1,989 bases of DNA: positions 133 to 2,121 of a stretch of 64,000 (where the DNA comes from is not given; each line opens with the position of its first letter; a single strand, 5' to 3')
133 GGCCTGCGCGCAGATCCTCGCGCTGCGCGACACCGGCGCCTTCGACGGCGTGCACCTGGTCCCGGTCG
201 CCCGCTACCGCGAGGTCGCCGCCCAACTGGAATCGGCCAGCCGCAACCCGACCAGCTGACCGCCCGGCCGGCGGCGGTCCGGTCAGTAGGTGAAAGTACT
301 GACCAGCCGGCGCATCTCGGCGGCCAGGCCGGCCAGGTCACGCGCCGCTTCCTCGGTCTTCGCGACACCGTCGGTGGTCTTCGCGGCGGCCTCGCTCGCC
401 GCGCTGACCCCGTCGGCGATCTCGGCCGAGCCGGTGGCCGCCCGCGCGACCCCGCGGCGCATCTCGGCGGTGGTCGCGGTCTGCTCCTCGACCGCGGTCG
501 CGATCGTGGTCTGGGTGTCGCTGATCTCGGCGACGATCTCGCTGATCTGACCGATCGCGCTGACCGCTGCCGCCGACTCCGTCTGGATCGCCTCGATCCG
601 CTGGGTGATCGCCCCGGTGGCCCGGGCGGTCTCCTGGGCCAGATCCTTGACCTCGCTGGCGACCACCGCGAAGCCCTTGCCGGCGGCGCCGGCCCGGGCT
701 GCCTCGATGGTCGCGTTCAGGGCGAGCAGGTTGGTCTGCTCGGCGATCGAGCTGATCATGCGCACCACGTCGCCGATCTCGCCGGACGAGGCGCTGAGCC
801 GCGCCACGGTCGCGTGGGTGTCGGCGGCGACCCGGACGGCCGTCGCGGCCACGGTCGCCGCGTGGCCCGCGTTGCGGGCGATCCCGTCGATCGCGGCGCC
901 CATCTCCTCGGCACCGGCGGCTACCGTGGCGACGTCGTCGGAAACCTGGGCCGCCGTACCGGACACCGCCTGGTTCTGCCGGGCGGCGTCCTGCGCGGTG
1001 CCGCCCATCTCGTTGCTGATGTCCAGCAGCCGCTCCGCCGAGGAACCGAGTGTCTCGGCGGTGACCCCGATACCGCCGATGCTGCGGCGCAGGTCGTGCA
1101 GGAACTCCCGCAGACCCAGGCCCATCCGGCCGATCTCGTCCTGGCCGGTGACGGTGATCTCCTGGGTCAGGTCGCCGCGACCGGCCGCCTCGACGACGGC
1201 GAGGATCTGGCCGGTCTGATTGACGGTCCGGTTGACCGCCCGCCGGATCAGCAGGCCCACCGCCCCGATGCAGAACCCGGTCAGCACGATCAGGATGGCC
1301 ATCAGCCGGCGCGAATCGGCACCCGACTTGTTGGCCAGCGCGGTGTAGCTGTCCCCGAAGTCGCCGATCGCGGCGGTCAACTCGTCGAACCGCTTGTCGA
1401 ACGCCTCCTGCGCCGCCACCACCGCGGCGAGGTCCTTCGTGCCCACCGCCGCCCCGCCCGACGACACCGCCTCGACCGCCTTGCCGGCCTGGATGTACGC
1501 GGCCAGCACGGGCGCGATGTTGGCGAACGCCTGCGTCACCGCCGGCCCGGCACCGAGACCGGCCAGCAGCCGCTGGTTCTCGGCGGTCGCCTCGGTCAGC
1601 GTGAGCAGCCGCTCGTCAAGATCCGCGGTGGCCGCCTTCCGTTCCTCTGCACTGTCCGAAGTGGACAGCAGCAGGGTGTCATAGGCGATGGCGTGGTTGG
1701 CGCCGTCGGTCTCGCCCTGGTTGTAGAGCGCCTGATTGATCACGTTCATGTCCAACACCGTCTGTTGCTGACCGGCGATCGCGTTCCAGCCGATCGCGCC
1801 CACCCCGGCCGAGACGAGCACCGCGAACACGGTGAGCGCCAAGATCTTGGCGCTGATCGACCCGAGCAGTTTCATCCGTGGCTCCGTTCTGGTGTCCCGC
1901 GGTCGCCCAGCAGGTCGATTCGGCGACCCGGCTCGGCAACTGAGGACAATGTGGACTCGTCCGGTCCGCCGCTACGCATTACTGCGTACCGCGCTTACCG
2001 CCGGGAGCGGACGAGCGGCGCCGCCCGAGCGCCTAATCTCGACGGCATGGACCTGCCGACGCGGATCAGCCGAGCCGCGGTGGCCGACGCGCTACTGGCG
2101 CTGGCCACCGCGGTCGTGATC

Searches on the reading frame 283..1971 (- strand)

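Call 66: search_protein_families(library=pfam, proteins=[window:283-1971:-], max_evalue=0.00001)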
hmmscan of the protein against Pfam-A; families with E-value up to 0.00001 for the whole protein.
window:283-1971:- (562 aa): 2 families
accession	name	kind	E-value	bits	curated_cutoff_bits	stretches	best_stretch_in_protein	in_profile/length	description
PF00015.26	MCPsignal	-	2.3e-29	102.9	34.6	1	368-526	4-169/172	Methyl-accepting chemotaxis protein (MCP) signalling domain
PF00672.30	HAMP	-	3.1e-06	27.8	25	1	249-295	6-52/53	HAMP domain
